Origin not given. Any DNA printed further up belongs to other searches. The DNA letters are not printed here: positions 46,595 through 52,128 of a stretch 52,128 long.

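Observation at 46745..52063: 1772-aa giant membrane protein fuses a GT-C-like module, a duplicated soluble insert and a YYYYG (DUF2298) module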

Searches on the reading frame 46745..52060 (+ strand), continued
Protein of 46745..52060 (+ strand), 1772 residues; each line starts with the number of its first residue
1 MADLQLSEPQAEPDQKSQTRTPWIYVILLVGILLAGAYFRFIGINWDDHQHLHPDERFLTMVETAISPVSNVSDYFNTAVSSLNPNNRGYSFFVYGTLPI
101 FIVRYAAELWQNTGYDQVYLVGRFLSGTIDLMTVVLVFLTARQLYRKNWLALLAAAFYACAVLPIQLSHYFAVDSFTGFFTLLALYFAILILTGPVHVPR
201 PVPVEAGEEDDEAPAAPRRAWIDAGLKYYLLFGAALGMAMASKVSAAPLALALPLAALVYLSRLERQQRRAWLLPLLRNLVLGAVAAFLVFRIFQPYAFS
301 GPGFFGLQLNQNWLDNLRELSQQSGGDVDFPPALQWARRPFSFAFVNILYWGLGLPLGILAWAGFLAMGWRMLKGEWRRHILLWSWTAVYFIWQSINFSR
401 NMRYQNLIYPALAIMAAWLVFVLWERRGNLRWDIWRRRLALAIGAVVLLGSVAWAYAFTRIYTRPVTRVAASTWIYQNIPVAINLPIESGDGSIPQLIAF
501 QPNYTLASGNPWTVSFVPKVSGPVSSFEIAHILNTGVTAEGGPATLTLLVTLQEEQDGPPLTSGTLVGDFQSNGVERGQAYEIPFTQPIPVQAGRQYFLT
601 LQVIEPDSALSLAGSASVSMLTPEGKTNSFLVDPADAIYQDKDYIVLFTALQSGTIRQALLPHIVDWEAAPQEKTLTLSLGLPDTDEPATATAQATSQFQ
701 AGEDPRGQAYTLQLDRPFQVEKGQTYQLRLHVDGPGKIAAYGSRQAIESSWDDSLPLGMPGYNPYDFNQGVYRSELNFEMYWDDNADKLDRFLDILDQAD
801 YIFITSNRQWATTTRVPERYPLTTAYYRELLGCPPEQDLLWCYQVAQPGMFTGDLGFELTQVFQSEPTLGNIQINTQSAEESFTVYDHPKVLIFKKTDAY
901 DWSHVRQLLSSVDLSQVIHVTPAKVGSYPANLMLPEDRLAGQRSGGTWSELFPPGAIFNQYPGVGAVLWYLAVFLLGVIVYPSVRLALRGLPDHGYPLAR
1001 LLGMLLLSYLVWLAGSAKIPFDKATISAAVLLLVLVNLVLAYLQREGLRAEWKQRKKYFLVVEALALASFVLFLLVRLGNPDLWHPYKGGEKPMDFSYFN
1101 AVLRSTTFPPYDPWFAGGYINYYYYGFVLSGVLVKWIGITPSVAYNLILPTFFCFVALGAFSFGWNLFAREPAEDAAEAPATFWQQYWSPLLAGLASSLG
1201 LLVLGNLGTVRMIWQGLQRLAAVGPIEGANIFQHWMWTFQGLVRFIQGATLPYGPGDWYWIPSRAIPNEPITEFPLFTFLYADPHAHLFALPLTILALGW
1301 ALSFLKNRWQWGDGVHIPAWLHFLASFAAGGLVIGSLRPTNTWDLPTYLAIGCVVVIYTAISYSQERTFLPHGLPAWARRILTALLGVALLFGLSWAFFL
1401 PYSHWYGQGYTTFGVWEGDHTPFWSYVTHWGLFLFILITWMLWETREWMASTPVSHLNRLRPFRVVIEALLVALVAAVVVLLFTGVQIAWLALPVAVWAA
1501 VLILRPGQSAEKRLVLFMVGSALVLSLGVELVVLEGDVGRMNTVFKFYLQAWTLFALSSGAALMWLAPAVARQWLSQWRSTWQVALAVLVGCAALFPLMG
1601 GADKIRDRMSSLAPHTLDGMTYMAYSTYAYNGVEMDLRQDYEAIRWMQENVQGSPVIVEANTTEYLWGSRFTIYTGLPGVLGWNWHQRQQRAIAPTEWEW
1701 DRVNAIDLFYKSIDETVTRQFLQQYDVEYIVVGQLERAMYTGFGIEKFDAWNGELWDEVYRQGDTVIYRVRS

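Call 9: find_homologous_proteins(query=window:46745-52060:+, max_evalue=0.001)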
Query window:46745-52060:+ (1772 aa): 3736 proteins with E <= 0.001 among 8000 candidates; the best 120 are listed.
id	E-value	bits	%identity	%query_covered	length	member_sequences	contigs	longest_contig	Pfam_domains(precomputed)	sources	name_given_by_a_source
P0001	0.0e+0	4086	100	100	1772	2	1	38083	PF10060.16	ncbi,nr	ncbi:MAG: DUF2298 domain-containing protein [Anaerolineaceae bacterium]|nr:DUF2298 domain-containing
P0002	0.0e+0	2377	60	99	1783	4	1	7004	PF10060.16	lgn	-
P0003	0.0e+0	2371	60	99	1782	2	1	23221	PF10060.16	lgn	-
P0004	0.0e+0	2338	58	100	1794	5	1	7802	PF10060.16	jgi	-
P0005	0.0e+0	2288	57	100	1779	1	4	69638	PF10060.16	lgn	-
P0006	0.0e+0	2279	57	98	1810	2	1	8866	PF10060.16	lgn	-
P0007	0.0e+0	2274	57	100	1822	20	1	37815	PF10060.16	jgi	jgi:YYY domain-containing protein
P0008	0.0e+0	2252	57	98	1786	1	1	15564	PF10060.16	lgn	-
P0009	0.0e+0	2241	57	98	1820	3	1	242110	PF10060.16,PF13231.13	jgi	jgi:YYY domain-containing protein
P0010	0.0e+0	2241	56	100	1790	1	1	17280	PF10060.16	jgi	jgi:YYY domain-containing protein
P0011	0.0e+0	2229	56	100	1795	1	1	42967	PF10060.16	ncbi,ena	-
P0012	0.0e+0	2226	56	99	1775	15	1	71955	PF10060.16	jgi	jgi:YYY domain-containing protein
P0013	0.0e+0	2220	56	100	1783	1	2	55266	PF10060.16,PF02366.25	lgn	-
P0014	0.0e+0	2217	57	99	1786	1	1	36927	PF10060.16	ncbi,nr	ncbi:MAG: hypothetical protein IT308_04885 [Anaerolineaceae bacterium]|nr:hypothetical protein [Anae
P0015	0.0e+0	2215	55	100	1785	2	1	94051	PF10060.16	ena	-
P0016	0.0e+0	2212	56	100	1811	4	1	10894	PF10060.16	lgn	-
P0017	0.0e+0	2212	56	99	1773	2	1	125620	PF10060.16,PF02366.25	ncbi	-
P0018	0.0e+0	2210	56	99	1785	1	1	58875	PF10060.16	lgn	-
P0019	0.0e+0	2207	55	100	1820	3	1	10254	PF10060.16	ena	-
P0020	0.0e+0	2207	56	100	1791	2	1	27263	PF10060.16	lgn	-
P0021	0.0e+0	2204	56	99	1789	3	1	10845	PF10060.16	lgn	-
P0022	0.0e+0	2204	56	100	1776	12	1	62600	PF10060.16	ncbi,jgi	jgi:YYY domain-containing protein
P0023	0.0e+0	2203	57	98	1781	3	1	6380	PF10060.16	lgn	-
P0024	0.0e+0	2199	56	98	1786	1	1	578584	PF10060.16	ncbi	-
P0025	0.0e+0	2192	56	99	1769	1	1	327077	PF10060.16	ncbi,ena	-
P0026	0.0e+0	2192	54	99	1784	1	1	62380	PF10060.16,PF02366.25,PF13231.13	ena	-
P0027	0.0e+0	2191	54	100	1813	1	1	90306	PF10060.16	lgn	-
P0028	0.0e+0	2190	56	98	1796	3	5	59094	PF10060.16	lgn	-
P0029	0.0e+0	2188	55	99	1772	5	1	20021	PF10060.16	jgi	jgi:YYY domain-containing protein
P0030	0.0e+0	2185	55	99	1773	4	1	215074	PF10060.16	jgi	jgi:YYY domain-containing protein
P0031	0.0e+0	2185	56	99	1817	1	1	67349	PF10060.16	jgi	jgi:YYY domain-containing protein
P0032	0.0e+0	2181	54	100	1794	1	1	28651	PF10060.16,PF13231.13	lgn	-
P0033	0.0e+0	2180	56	99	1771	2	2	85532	PF10060.16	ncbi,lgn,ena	-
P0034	0.0e+0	2178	55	99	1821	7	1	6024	PF10060.16,PF02366.25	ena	-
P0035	0.0e+0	2176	53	99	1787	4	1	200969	PF10060.16,PF02366.25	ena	-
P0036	0.0e+0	2175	55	99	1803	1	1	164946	PF10060.16,PF02366.25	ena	-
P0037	0.0e+0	2172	54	100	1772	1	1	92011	PF10060.16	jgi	jgi:YYY domain-containing protein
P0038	0.0e+0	2172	55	99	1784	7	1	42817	PF10060.16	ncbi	-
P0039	0.0e+0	2172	54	99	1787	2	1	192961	PF10060.16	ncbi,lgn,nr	ncbi:MAG: hypothetical protein HPY45_10330 [Anaerolineae bacterium]|nr:hypothetical protein [Anaerol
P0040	0.0e+0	2171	54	100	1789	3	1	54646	PF10060.16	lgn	-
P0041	0.0e+0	2171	56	99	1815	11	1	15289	PF10060.16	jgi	-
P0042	0.0e+0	2166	54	100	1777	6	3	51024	PF10060.16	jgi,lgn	jgi:YYY domain-containing protein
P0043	0.0e+0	2162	55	100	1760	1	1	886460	PF10060.16,PF02366.25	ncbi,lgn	-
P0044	0.0e+0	2161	54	100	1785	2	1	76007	PF10060.16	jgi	jgi:YYY domain-containing protein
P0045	0.0e+0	2159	57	98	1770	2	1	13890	PF10060.16,PF02366.25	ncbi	-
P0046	0.0e+0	2158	53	99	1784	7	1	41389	PF10060.16,PF02366.25,PF13231.13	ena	-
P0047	0.0e+0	2156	54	98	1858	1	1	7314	PF10060.16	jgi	jgi:YYY domain-containing protein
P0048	0.0e+0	2154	55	100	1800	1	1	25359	PF10060.16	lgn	-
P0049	0.0e+0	2154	56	99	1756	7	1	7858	PF10060.16,PF02366.25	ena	-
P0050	0.0e+0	2153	55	98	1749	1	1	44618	PF10060.16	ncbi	-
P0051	0.0e+0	2153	54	99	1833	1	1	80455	PF10060.16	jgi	jgi:YYY domain-containing protein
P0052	0.0e+0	2149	54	99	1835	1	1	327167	PF10060.16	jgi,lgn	jgi:YYY domain-containing protein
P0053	0.0e+0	2144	53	99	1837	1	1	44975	PF10060.16,PF02366.25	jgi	jgi:YYY domain-containing protein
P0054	0.0e+0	2143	53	100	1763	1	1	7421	PF10060.16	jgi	jgi:YYY domain-containing protein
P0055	0.0e+0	2137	51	72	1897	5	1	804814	PF10060.16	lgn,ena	-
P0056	0.0e+0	2133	53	99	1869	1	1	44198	PF10060.16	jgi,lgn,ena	-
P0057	0.0e+0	2130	53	100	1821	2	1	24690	PF10060.16,PF02366.25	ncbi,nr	ncbi:MAG: DUF2298 domain-containing protein [Anaerolineaceae bacterium]|nr:DUF2298 domain-containing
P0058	0.0e+0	2128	53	100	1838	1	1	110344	PF10060.16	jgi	jgi:YYY domain-containing protein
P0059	0.0e+0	2128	54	99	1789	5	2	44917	PF10060.16,PF13231.13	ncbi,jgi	-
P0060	0.0e+0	2120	53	99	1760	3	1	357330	PF10060.16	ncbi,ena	-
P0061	0.0e+0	2119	54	99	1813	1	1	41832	PF10060.16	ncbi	-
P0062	0.0e+0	2116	50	71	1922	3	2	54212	PF10060.16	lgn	-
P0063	0.0e+0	2116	52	100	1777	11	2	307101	PF10060.16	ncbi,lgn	-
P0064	0.0e+0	2115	54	100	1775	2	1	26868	PF10060.16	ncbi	-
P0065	0.0e+0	2113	55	100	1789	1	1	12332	PF10060.16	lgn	-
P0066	0.0e+0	2110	54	100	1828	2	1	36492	PF10060.16,PF02366.25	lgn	-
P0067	0.0e+0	2108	54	99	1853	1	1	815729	PF10060.16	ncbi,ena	-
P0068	0.0e+0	2104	52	100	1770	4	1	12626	PF10060.16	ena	-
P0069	0.0e+0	2103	56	94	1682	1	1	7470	PF10060.16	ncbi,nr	ncbi:MAG: DUF2298 domain-containing protein, partial [Anaerolineaceae bacterium]|nr:DUF2298 domain-c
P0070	0.0e+0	2103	54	98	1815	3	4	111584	PF10060.16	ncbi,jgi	-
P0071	0.0e+0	2103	52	100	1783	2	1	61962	PF10060.16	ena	-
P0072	0.0e+0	2101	54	98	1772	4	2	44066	PF10060.16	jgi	-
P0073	0.0e+0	2101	55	100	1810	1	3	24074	PF10060.16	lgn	-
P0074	0.0e+0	2100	54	99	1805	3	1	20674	PF10060.16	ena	-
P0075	0.0e+0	2098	54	99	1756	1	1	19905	PF10060.16,PF02366.25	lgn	-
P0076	0.0e+0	2098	53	100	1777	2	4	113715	PF10060.16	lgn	-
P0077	0.0e+0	2096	55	98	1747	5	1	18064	PF10060.16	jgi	jgi:YYY domain-containing protein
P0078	0.0e+0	2093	53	99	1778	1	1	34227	PF10060.16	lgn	-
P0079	0.0e+0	2091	52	99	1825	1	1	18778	PF10060.16,PF02366.25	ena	-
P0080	0.0e+0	2091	51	72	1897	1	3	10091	PF10060.16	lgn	-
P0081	0.0e+0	2087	52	99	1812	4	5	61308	PF10060.16,PF02366.25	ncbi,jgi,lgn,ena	-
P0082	0.0e+0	2086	52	100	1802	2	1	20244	PF10060.16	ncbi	-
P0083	0.0e+0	2085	54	98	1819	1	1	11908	PF10060.16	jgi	jgi:YYY domain-containing protein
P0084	0.0e+0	2085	53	99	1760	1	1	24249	PF10060.16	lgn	-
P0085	0.0e+0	2084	54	98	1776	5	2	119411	PF10101.15,PF10060.16,PF13231.13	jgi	-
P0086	0.0e+0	2084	54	99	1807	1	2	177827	PF10060.16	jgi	-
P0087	0.0e+0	2084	52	100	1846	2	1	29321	PF10060.16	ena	-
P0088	0.0e+0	2079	53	99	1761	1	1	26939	PF10060.16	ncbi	-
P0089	0.0e+0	2078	53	100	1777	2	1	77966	PF10060.16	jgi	-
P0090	0.0e+0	2078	51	100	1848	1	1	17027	PF10060.16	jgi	jgi:YYY domain-containing protein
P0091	0.0e+0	2077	54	98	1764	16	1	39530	PF10060.16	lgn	-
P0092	0.0e+0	2077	51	99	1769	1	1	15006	PF10060.16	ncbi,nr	ncbi:MAG: phospholipid carrier-dependent glycosyltransferase [Anaerolineaceae bacterium]|nr:phosphol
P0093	0.0e+0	2076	52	100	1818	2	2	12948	PF10060.16,PF02366.25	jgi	-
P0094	0.0e+0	2075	53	100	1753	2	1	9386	PF10060.16,PF02366.25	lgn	-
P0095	0.0e+0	2073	53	98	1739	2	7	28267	PF10060.16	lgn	-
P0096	0.0e+0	2070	53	100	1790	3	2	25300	PF10060.16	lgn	-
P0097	0.0e+0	2067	54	100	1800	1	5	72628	PF10060.16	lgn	-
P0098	0.0e+0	2067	52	100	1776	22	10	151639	PF10060.16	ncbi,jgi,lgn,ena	jgi:YYY domain-containing protein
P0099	0.0e+0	2065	53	100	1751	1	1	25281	PF10060.16,PF02366.25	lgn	-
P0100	0.0e+0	2064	53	99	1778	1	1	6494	PF10060.16,PF13231.13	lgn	-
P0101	0.0e+0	2062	53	98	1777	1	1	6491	PF10060.16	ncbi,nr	ncbi:MAG: DUF2298 domain-containing protein [Anaerolineae bacterium]|nr:DUF2298 domain-containing pr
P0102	0.0e+0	2062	54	99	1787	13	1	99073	PF10060.16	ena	-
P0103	0.0e+0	2061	54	98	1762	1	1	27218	PF10060.16,PF13231.13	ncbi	-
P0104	0.0e+0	2061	50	100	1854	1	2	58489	PF10060.16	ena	-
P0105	0.0e+0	2060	53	99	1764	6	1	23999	PF10060.16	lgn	-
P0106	0.0e+0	2056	55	67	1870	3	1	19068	PF10060.16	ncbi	-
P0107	0.0e+0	2053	53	98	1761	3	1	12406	PF10060.16,PF13231.13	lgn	-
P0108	0.0e+0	2050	53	99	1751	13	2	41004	PF10060.16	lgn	-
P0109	0.0e+0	2046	53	98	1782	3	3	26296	PF10060.16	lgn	-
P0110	0.0e+0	2044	53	99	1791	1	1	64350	PF10060.16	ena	-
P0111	0.0e+0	2044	52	100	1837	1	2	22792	PF10060.16,PF13231.13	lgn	-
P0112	0.0e+0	2043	52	100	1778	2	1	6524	PF10060.16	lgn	-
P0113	0.0e+0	2042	53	100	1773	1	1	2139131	PF10060.16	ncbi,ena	-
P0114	0.0e+0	2039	52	99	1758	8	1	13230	PF10060.16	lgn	-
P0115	0.0e+0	2038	52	98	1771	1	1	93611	PF10060.16,PF13231.13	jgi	jgi:YYY domain-containing protein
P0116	0.0e+0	2038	53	99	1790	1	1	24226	PF10060.16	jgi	jgi:YYY domain-containing protein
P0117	0.0e+0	2036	52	100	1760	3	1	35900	PF10060.16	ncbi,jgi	jgi:YYY domain-containing protein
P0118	0.0e+0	2036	53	99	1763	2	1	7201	PF10060.16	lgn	-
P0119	0.0e+0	2035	52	99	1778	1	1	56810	PF10060.16,PF13231.13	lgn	-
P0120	0.0e+0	2032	52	99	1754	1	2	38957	PF10060.16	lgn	-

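Call 23: find_encoding_contigs(protein=P0009, flank=10000, max_places=2)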
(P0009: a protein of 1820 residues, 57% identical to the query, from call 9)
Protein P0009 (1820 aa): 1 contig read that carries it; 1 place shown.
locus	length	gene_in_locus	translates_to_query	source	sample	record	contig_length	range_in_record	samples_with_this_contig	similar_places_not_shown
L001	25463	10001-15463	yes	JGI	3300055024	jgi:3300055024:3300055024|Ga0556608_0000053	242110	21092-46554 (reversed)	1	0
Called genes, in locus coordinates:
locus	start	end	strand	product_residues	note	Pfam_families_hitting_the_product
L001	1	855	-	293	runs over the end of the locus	PF01040:UbiA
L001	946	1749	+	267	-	PF01479:S4, PF01728:FtsJ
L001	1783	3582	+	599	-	PF00009:GTP_EFTU, PF00071:Ras (faint), PF03144:GTP_EFTU_D2, PF14492:EFG_III (weak), PF00679:EFG_C, PF06421:LepA_C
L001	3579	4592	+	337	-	PF03706:LPG_synthase_TM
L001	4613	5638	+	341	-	PF01073:3Beta_HSD, PF01370:Epimerase, PF02719:Polysacc_synt_2, PF04321:RmlD_sub_bind, PF07993:NAD_binding_4, PF16363:GDP_Man_Dehyd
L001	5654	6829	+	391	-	PF20706:GT4-conflict (faint), PF13439:Glyco_transf_4, PF13579:Glyco_trans_4_4, PF00534:Glycos_transf_1, PF13692:Glyco_trans_1_4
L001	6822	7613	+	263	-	PF13489:Methyltransf_23, PF13847:Methyltransf_31 (weak), PF08241:Methyltransf_11, PF08242:Methyltransf_12 (weak), PF13649:Methyltransf_25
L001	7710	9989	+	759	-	PF13231:PMT_2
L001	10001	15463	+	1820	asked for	PF13231:PMT_2 (weak), PF10060:DUF2298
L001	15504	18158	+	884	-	PF10060:DUF2298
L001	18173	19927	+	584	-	-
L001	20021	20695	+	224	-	PF02224:Cytidylate_kin, PF13189:Cytidylate_kin2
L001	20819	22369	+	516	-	PF08447:PAS_3, PF00989:PAS, PF08448:PAS_4, PF13426:PAS_9, PF00512:HisKA, PF02518:HATPase_c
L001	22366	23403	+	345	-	PF00072:Response_reg, PF00512:HisKA, PF02518:HATPase_c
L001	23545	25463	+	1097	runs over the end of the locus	PF02743:dCache_1 (weak), PF08448:PAS_4 (faint), PF00672:HAMP, PF01590:GAF (faint), PF00989:PAS (weak), PF13426:PAS_9 (weak), PF00512:HisKA, PF02518:HATPase_c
